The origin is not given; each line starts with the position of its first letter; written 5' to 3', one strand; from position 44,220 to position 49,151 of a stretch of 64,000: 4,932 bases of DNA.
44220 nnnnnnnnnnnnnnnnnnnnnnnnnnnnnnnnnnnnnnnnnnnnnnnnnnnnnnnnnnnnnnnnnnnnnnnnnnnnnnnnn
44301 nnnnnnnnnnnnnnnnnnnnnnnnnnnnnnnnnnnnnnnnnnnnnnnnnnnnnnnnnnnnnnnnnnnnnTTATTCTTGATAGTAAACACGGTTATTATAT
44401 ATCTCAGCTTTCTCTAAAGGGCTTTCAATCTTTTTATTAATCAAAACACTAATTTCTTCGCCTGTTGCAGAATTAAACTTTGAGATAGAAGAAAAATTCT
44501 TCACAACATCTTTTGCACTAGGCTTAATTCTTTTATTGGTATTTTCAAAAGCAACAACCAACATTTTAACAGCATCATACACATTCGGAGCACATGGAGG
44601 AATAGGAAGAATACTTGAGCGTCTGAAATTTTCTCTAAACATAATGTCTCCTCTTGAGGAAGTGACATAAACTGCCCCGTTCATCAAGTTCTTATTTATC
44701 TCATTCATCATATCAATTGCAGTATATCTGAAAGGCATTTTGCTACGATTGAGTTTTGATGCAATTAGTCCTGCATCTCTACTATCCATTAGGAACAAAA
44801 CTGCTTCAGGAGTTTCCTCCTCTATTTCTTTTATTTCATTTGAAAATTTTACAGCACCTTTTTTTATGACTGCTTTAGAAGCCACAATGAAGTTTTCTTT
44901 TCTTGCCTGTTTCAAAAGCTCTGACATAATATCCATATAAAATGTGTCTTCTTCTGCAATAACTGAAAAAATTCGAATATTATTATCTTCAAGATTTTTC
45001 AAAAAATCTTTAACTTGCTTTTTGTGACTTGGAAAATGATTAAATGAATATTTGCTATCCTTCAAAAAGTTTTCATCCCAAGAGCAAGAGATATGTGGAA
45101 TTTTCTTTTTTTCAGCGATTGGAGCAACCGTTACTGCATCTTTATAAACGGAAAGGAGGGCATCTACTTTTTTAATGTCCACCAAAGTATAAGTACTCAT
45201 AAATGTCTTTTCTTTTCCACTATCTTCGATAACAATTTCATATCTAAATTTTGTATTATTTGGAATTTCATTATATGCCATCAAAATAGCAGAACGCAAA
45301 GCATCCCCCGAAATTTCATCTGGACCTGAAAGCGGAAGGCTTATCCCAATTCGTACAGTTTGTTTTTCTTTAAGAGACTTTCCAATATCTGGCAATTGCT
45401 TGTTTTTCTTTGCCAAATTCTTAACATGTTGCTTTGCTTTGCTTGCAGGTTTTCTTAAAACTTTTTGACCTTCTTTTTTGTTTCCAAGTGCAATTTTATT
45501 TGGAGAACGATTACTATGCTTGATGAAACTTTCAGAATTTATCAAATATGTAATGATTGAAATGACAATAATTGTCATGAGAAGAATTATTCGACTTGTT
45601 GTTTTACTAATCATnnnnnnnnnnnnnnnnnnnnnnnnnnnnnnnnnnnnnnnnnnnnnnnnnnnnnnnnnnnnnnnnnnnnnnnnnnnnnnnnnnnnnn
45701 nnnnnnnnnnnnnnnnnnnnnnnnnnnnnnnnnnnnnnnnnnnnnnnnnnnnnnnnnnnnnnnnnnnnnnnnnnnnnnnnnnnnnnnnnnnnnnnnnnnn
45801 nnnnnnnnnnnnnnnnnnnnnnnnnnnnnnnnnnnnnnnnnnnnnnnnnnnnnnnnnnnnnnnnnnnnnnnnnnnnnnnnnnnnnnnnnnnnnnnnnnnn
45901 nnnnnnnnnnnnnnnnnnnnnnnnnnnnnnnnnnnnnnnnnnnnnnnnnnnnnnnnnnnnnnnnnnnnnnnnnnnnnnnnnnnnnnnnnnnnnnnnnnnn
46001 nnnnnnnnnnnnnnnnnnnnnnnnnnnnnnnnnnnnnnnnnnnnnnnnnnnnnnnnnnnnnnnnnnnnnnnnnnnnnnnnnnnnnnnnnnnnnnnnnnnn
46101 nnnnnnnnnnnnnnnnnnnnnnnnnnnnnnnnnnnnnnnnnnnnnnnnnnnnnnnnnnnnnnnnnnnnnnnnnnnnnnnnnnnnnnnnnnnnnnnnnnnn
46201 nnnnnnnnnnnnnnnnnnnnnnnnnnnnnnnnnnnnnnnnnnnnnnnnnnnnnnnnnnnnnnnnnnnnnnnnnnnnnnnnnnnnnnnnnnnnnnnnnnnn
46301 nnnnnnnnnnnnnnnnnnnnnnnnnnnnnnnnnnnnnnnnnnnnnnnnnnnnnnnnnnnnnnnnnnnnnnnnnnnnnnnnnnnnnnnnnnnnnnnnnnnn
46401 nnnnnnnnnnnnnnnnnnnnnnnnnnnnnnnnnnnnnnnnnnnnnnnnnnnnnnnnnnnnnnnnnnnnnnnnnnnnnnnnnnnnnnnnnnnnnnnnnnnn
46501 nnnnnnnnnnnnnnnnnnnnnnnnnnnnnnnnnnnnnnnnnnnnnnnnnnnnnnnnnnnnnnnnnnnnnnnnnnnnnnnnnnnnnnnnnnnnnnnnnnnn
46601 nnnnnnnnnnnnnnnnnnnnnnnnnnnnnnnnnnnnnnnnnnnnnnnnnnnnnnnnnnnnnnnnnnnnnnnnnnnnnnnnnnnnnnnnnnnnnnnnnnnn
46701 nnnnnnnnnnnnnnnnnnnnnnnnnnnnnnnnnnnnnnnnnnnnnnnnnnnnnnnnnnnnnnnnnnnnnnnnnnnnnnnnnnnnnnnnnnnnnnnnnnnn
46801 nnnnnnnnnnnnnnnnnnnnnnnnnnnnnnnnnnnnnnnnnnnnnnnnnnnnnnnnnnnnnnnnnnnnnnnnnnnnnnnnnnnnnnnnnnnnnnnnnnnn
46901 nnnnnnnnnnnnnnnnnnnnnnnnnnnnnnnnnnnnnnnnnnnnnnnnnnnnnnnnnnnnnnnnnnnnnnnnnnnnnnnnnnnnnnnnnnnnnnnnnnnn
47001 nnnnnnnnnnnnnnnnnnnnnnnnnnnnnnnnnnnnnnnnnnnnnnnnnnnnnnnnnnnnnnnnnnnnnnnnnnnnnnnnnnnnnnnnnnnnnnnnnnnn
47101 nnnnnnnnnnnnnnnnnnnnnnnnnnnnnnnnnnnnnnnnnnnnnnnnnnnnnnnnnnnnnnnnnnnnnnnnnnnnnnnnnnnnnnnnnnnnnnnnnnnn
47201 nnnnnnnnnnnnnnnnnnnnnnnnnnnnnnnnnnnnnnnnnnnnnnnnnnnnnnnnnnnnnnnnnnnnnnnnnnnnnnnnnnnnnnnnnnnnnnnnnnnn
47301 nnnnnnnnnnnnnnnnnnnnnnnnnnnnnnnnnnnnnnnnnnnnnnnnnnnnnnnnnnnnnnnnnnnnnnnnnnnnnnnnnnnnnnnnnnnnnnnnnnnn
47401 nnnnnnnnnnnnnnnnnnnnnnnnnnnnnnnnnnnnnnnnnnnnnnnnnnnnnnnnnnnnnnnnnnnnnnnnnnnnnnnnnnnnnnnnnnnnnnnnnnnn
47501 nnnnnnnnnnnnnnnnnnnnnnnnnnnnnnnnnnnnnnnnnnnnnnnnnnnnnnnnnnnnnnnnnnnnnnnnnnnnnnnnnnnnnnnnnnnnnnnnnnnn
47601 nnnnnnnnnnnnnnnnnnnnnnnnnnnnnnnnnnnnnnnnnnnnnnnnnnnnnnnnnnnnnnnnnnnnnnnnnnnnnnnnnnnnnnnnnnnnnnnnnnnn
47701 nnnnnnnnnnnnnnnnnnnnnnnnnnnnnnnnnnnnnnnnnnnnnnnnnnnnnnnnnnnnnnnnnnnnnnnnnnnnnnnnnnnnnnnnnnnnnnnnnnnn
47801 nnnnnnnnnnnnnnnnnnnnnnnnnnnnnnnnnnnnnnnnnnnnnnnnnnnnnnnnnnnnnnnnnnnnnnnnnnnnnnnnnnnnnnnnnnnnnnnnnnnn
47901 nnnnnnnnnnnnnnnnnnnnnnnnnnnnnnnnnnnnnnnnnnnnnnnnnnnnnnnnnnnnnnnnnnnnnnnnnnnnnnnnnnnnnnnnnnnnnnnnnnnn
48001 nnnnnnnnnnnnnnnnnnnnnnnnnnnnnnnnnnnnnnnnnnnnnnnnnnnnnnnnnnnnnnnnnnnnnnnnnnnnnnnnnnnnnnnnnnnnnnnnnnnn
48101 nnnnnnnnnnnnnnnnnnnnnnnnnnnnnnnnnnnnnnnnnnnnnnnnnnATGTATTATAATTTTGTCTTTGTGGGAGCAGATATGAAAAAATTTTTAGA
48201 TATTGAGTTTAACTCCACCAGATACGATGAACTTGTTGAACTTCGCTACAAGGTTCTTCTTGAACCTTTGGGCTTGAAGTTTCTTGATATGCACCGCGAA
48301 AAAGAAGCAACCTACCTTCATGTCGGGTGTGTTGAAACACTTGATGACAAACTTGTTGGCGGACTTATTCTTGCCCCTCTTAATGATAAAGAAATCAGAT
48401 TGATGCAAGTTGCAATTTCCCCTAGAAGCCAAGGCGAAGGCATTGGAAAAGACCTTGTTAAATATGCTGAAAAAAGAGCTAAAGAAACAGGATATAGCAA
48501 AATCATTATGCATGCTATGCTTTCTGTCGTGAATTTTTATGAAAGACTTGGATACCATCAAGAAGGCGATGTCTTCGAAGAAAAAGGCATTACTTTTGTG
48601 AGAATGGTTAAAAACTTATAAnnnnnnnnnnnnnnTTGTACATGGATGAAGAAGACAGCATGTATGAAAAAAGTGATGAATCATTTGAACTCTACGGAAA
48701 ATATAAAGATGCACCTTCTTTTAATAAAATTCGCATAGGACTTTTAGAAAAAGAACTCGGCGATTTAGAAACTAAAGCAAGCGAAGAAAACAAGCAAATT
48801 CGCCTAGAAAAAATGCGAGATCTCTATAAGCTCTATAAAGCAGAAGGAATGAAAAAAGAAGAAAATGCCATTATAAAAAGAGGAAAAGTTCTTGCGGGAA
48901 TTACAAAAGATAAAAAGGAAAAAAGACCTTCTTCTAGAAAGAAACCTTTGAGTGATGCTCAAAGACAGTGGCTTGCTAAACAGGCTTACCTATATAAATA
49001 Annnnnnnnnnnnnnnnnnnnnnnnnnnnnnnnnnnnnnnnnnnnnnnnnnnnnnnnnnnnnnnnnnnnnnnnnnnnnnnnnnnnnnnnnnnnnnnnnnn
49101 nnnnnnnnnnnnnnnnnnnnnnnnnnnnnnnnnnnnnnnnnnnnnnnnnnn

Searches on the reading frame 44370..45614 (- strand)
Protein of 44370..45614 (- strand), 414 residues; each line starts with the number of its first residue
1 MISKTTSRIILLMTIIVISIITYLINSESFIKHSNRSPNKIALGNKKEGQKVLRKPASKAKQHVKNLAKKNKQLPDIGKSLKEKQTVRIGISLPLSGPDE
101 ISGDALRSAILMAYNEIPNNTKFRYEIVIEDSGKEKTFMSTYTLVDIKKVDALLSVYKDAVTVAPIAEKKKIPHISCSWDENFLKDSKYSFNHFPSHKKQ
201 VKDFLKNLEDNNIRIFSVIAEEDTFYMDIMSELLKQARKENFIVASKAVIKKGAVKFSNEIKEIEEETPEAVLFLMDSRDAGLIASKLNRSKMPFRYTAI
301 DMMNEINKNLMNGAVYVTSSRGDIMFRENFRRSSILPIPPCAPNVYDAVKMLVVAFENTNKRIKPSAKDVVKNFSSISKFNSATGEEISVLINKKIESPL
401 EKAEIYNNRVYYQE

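Call 49: search_protein_families(library=pfam, proteins=[window:44370-45614:-], max_evalue=0.001)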
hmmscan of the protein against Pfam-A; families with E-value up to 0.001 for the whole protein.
window:44370-45614:- (414 aa): 2 families
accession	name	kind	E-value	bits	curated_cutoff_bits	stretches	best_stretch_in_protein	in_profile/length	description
PF13458.12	Peripla_BP_6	-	3.9e-19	70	31.7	1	86-386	1-319/343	Periplasmic binding protein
PF01094.35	ANF_receptor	-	4.9e-16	59.2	25.4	1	109-366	5-300/353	Receptor family ligand binding region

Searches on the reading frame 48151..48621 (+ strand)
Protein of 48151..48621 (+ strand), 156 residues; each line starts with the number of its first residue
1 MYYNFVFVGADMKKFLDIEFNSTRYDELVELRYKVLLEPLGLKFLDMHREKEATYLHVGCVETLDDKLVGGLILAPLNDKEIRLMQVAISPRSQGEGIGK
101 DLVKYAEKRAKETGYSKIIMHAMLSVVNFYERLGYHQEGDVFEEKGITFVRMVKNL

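Call 3: search_protein_families(library=pfam, proteins=[window:48151-48621:+], max_evalue=1)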
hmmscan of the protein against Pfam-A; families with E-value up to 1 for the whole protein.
window:48151-48621:+ (156 aa): 7 families
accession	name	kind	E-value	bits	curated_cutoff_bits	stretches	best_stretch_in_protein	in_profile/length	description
PF13673.13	Acetyltransf_10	-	9.1e-17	61.7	23.6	1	54-155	30-127/128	Acetyltransferase (GNAT) domain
PF00583.31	Acetyltransf_1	-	1.1e-13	51.9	20.7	1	46-135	26-116/116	Acetyltransferase (GNAT) family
PF13508.13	Acetyltransf_7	-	2.5e-11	44.2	27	1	64-136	10-83/84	Acetyltransferase (GNAT) domain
PF13527.13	Acetyltransf_9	-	0.00052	20.4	25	1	85-136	76-125/127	Acetyltransferase (GNAT) domain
PF14542.12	Acetyltransf_CG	-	0.0054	17.3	30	1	78-117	21-59/80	GCN5-related N-acetyl-transferase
PF13420.13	Acetyltransf_4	-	0.069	13.6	24.3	1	43-140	39-139/155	Acetyltransferase (GNAT) domain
PF08445.16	FR47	-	0.08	13.4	22.1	1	82-137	22-79/86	FR47-like protein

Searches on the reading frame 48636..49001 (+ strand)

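Call 3: search_protein_families(library=pfam, proteins=[window:48636-49001:+], max_evalue=1)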
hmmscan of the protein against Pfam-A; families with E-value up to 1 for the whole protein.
window:48636-49001:+ (121 aa): 0 families

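Call 4: search_protein_families(library=ncbifam, proteins=[window:48636-49001:+], max_evalue=1)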
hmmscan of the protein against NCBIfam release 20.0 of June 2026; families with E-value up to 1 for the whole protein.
window:48636-49001:+ (121 aa): 1 family
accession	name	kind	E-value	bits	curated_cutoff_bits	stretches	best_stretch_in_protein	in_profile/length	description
NF005627.0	PRK07377.1-3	equivalog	0.23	11.4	397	1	32-69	77-113/193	hypothetical protein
